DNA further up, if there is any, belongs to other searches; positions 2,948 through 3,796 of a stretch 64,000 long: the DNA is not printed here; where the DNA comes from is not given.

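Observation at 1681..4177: Apparent operon joining a SAF-domain dehydrogenase, an Fae-like protein and an orphan Hcp, with no T6SS or H4MPT genes nearby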

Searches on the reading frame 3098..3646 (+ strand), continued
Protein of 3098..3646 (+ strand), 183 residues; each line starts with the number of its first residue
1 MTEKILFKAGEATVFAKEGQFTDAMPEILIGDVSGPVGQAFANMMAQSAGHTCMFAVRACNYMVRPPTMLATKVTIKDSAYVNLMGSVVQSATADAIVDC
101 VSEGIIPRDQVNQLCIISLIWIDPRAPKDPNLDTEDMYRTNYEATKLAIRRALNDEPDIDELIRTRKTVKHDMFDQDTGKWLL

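Call 14: find_encoding_contigs(protein=P0012, flank=6000, max_places=2)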
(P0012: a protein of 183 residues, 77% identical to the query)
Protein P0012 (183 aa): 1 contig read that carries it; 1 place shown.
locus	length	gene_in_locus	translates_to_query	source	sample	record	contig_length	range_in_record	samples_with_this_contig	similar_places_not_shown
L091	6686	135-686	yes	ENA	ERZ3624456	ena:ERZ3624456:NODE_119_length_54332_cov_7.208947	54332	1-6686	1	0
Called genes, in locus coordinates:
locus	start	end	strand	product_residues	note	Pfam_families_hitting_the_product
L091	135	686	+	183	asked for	PF08714:Fae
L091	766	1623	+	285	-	PF04378:RsmJ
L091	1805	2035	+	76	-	-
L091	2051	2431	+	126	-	PF01850:PIN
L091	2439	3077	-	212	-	PF18306:LDcluster4, PF03641:Lysine_decarbox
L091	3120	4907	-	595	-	PF20423:AceK_regulatory, PF06315:AceK_kinase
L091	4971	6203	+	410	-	PF00180:Iso_dh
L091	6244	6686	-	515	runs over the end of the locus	PF00875:DNA_photolyase, PF03441:FAD_binding_7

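Call 15: search_solved_structures(query=window:3098-3646:+, max_evalue=0.001, show_alignments=3)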
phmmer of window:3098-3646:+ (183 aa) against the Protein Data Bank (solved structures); distinct sequences matched with E-value up to 0.001: 2.
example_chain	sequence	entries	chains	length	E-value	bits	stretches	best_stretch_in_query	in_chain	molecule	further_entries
1y5y_A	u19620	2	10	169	1.2e-19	73.9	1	24-172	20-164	Formaldehyde-activating enzyme fae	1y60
8ub7_B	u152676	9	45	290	5.7e-19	71.8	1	24-172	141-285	Avd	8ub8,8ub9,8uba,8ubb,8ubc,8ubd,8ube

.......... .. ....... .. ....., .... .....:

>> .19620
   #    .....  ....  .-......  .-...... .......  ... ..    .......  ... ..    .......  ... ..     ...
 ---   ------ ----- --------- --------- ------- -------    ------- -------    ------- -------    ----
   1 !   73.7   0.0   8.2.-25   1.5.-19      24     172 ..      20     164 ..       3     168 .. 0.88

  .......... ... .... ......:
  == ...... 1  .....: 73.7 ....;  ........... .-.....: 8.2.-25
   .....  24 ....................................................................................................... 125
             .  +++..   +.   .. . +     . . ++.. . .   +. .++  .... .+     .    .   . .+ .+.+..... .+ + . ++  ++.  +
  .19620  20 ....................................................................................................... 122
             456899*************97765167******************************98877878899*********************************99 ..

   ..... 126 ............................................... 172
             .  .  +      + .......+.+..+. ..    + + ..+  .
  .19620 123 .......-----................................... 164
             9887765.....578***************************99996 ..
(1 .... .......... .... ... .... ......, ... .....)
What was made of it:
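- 3098..3649 (+): Gene 2: a Fae2-type paralogue of formaldehyde-activating enzyme. About 35% identity to Fae 1y5y (call 15).
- On Fae family (PF08714 / TIGR03126): It aligns to Met in '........' (call 15).
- Closest known: Canonical Fae. Same: Same family over nearly the full length (E=1e-19, residues 24-172; call 15).
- Closest known: Canonical Fae. Different: A 5-residue insertion near 'DPNLD' and a longer C-terminus (call 15).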

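Call 37: search_protein_families(library=pfam, proteins=[L047:2189-4129:+, L049:49-1410:+, L035:4115-5110:+, L028:5097-5927:+, L044:6573-8024:+, L052:9226-10407:+], max_evalue=0.001)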
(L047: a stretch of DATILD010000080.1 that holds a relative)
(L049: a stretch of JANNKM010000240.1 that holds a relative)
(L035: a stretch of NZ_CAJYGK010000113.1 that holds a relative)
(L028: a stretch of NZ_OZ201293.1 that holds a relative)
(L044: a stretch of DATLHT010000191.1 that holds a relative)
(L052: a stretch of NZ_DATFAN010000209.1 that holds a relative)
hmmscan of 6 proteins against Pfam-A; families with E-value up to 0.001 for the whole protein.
L047:2189-4129:+ (647 aa): 2 families
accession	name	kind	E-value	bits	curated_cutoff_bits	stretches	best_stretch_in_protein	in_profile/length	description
PF07969.17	Amidohydro_3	-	2e-48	166.5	29.7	1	129-576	1-471/472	Amidohydrolase family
PF01979.26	Amidohydro_1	-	6.5e-05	22.8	25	0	514-573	278-342/345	Amidohydrolase family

L049:49-1410:+ (454 aa): 0 families

L035:4115-5110:+ (332 aa): 2 families
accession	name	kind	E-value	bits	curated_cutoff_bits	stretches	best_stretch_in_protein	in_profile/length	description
PF01913.23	FTR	-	4.2e-60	202.3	27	1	26-168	1-142/142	Formylmethanofuran-tetrahydromethanopterin formyltransferase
PF02741.20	FTR_C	-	6.1e-60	202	25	1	171-325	1-149/149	FTR, proximal lobe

L028:5097-5927:+ (277 aa): 1 family
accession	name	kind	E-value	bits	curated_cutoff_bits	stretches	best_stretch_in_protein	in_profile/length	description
PF01493.24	GXGXG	-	8.8e-16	58.4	32.5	1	88-217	32-166/190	GXGXG motif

L044:6573-8024:+ (484 aa): 1 family
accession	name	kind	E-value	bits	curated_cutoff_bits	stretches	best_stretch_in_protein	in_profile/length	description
PF00425.24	Chorismate_bind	-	1.2e-79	268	27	1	140-410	3-257/257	chorismate binding enzyme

L052:9226-10407:+ (394 aa): 3 families
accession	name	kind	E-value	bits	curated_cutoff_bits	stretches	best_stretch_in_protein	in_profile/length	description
PF00015.26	MCPsignal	-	7.2e-52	176.1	34.6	1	205-358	4-171/172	Methyl-accepting chemotaxis protein (MCP) signalling domain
PF00672.30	HAMP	-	9.8e-08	32.6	25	1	106-139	19-52/53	HAMP domain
PF04849.18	HAP1_N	-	0.00025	20.8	33.9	0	112-239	104-223/307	HAP1 N-terminal conserved region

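Call 49: search_dna_similar(query=window:3098-3646:+, collection=plasmids, mode=protein, max_rows=40, max_evalue=0.00001)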
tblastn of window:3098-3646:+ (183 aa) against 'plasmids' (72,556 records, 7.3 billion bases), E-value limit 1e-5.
Records with a match: 58; places in all: 73; records where one place covers at least 80% of the query: 27.
Best place of each record, by identity: 60-80% 18; <60% 40.
By first word of the organism name: Azospirillum 10; Caballeronia 8; Paraburkholderia 8; Phyllobacterium 7; Burkholderia 6; Rhizobium 6; Methylobacterium 3; Methylocystis 2; Aquabacterium 1; Azoarcus 1; and 6 more.
By predicted mobility (MOB-suite, as given by PLSDB): non-mobilizable 46; mobilizable 10; conjugative 2.
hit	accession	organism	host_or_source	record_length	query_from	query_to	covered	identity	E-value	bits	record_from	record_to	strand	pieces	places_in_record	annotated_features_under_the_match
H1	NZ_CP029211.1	Aquabacterium olei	cell culture,soil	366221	6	180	96%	72.0%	2e-79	263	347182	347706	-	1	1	fae: formaldehyde-activating enzyme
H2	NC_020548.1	Azoarcus sp. KH32C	-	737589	7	175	92%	71.6%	4e-78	259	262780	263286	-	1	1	fae: formaldehyde-activating enzyme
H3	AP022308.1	Burkholderia sp. SFA1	-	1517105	1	175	96%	69.1%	8e-78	259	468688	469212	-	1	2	fae: aldehyde-activating protein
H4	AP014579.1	Burkholderia sp. RPE67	Riptortus pedestris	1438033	1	175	96%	69.1%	1e-77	258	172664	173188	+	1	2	formaldehyde-activating enzyme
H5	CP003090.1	Burkholderia sp. YI23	-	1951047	1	175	96%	69.1%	1e-77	258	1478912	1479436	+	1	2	formaldehyde-activating enzyme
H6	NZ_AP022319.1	Burkholderia sp. THE68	Togo hemipterus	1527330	1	175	96%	68.6%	3e-77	257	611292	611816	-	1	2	none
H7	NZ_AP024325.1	Caballeronia sp. NK8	-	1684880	1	175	96%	68.6%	3e-77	257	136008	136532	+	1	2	none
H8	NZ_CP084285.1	Caballeronia zhejiangensis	Anasa tristis,Cell culture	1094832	1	175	96%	68.6%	7e-77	256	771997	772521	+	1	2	none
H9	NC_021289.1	Caballeronia insecticola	-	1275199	1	175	96%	67.4%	2e-76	254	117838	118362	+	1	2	none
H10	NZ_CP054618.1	Azospirillum oryzae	cell culture,soil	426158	6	175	93%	69.4%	6e-77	256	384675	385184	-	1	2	fae: formaldehyde-activating enzyme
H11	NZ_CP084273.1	Caballeronia grimmiae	Leptoglossus zonatus,Cell culture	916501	1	175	96%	66.9%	5e-75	251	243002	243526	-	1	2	fae: formaldehyde-activating enzyme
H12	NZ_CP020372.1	Candidatus Thiodictyon syntrophicum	meromictic lake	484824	1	176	96%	65.9%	1e-70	238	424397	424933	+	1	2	fae: formaldehyde-activating enzyme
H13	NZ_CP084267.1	Caballeronia sp. Lep1P3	Leptoglossus zonatus,Cell culture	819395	1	175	96%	66.3%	6e-76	253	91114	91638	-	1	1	fae: formaldehyde-activating enzyme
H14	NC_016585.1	Azospirillum lipoferum 4B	-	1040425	6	175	93%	68.2%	9e-77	256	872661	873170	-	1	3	none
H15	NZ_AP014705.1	Methylobacterium aquaticum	-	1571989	4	171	92%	65.5%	1e-71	241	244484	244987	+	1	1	none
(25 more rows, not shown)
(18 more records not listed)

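Call 50: get_annotated_region(hit=H15, flank=5000)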
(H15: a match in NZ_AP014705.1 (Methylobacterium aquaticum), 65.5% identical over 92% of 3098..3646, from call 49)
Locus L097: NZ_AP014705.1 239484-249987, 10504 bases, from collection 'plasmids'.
description: Methylobacterium aquaticum strain MA-22A plasmid pMaq22A_1p, complete sequence
organism: Methylobacterium aquaticum (NCBI taxid 270351)
taxonomy: Bacteria; Pseudomonadota; Alphaproteobacteria; Hyphomicrobiales; Methylobacteriaceae; Methylobacterium; Methylobacterium aquaticum
host: -; source: -; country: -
typing (MOB-suite, as given by PLSDB): mobilizable; relaxase MOBP
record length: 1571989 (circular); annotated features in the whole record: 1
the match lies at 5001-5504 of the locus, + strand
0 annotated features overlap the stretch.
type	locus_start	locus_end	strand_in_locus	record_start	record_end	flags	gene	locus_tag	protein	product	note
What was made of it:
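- On Fae2 subfamily: The plasmid record has no annotation in the collection, so the locus tag itself was not seen (call 50).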

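Call 51: get_annotated_region(hit=H5, flank=7000)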
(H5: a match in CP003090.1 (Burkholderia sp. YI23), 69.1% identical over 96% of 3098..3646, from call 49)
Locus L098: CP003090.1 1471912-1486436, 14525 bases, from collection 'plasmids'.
description: Burkholderia sp. YI23 plasmid byi_1p, complete sequence
organism: Burkholderia sp. YI23 (NCBI taxid 1097668)
taxonomy: Bacteria; Pseudomonadota; Betaproteobacteria; Burkholderiales; Burkholderiaceae; Burkholderia; Burkholderia sp. YI23
host: -; source: -; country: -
typing (MOB-suite, as given by PLSDB): conjugative; relaxase MOBF,MOBP; mating-pair formation MPF_T
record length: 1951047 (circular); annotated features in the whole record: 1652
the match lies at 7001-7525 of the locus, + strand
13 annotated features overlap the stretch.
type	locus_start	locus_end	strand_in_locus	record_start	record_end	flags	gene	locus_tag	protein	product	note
CDS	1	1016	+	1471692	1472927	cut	-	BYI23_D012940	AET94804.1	putative prolidase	-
CDS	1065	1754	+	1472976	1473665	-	gntR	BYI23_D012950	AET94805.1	GntR domain-containing protein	-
CDS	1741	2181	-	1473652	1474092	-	-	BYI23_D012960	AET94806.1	hypothetical protein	-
CDS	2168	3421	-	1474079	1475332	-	-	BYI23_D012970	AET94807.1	hypothetical protein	-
CDS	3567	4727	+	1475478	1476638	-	-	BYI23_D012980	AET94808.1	Alpha-methylacyl-CoA racemase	-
CDS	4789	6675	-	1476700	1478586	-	-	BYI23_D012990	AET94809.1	feruloyl-CoA synthase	-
CDS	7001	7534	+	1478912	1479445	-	-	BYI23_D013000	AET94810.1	formaldehyde-activating enzyme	-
CDS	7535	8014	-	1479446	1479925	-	-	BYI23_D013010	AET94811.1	hypothetical protein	-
CDS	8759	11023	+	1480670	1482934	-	-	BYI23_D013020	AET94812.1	heme catalase/peroxidase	-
CDS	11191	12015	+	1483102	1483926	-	-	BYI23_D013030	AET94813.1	conserved hypothetical protein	-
CDS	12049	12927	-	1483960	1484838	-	-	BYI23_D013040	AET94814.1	putative carboxyvinyl-carboxyphosphonate phosphorylmutase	-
CDS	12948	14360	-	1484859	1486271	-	-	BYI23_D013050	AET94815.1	major facilitator superfamily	-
CDS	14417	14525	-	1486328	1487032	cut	gntR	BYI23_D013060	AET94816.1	GntR domain-containing protein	-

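Call 77: search_protein_families(library=padloc, proteins=[window:3098-3646:+], max_evalue=0.001)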
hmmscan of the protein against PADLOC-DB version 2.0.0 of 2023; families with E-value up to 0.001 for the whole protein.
window:3098-3646:+ (183 aa): 0 families

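Call 78: predict_structure(alignment_id=A1)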
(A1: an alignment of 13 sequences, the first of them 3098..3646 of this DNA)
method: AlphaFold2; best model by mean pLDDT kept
length: 183 residues; sequences in the alignment: 13
mean_pLDDT: 55.7   pTM: 0.59
mean pLDDT of the five models: 55.7, 51.9, 50.9, 39.2, 36.9
residues with pLDDT >= 90: 0; 70-90: 45; 50-70: 75; < 50: 63
segments of 3 or more residues with pLDDT < 50: 42-80, 166-177, 179-183
pLDDT, mean of each block of 10 residues (from residue 1): 53 56 54 52 39 35 28 36 59 76 80 59 61 77 78 70 50 42 40
secondary structure, 60 per line:
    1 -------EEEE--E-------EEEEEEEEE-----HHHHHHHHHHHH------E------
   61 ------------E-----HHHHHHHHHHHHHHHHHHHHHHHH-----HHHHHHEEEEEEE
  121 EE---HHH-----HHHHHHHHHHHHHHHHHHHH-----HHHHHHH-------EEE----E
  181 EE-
elements in order: E8-11 E22-30 H36-47 H79-102 H108-113 E114-122 H134-153 H159-165 E173-175 E180-182

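Call 81: fold_search(model_id=the predicted structure, library=pdb)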
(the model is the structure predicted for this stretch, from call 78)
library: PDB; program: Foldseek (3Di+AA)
matches with E <= 10: 77; with E <= 0.001: 5
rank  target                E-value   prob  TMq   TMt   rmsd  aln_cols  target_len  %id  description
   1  1y60_A                2.1e-08  1.00  0.61  0.66   4.8       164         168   30  Structure of the tetrahydromethanopterin dependent formaldehyde-activating enzyme (Fae) from Methylobacterium extorque (released 2005-01-11)
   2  1y60_D                2.2e-08  1.00  0.56  0.60   6.1       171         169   26  Structure of the tetrahydromethanopterin dependent formaldehyde-activating enzyme (Fae) from Methylobacterium extorque (released 2005-01-11)
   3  1y5y_B                3.6e-08  1.00  0.55  0.61   6.8       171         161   24  Structure of the tetrahydromethanopterin dependent formaldehyde-activating enzyme (Fae) from Methylobacterium extorque (released 2005-01-11)
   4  1y5y_A                7.8e-08  1.00  0.57  0.64   6.1       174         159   24  Structure of the tetrahydromethanopterin dependent formaldehyde-activating enzyme (Fae) from Methylobacterium extorque (released 2005-01-11)
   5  1y5y_C                9.8e-08  1.00  0.55  0.63   6.0       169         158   25  Structure of the tetrahydromethanopterin dependent formaldehyde-activating enzyme (Fae) from Methylobacterium extorque (released 2005-01-11)
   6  1bkn_A                5.5e-01  0.18  0.26  0.19  10.3       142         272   12  CRYSTAL STRUCTURE OF AN N-TERMINAL 40KD FRAGMENT OF E. COLI DNA MISMATCH REPAIR PROTEIN MUTL (released 1999-05-11)
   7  9o9z_a                9.9e-01  0.03  0.14  0.11  21.9       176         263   10  The human PHB1/2 complex (closed) (released 2025-10-22)
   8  4v5f_AY               1.2e+00  0.10  0.26  0.10   8.4       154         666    8  The structure of the ribosome with elongation factor G trapped in the post-translocational state (released 2014-07-09)
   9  7nsh_BC               1.5e+00  0.16  0.34  0.11  10.3       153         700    9  39S mammalian mitochondrial large ribosomal subunit with mtRRF (post) and mtEFG2 (released 2021-05-05)
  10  9yup_B                1.6e+00  0.02  0.15  0.11  19.6       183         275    9  Crystal structure of PprA S-F-S tetramer from Deinococcus radiodurans (released 2025-10-29)
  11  4uje_BY               2.6e+00  0.04  0.21  0.27  18.3       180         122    7  Regulation of the mammalian elongation cycle by 40S subunit rolling: a eukaryotic-specific ribosome rearrangement (released 2014-07-16)
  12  4fzb_D                2.6e+00  0.03  0.20  0.18  16.4       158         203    8  Structure of thymidylate synthase ThyX complexed to a new inhibitor (released 2013-05-22)
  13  4fzb_C                2.6e+00  0.03  0.19  0.17  17.1       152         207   12  Structure of thymidylate synthase ThyX complexed to a new inhibitor (released 2013-05-22)
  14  6hew                  2.6e+00  0.01  0.15  0.12  17.9       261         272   11  Crystal Structure of Ephrin A2 (EphA2) Receptor Protein Kinase with the NVP-BHG712 derivative AT069 (released 2019-08-28)
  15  3g4c_D                2.9e+00  0.02  0.19  0.17  17.6       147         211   14  Flavine dependant thymidylate syntahse S88C mutant (released 2009-04-14)
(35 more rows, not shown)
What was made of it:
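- Closest known: Canonical Fae. Same: Same fold in a low-confidence model (TM 0.61-0.66; call 81).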
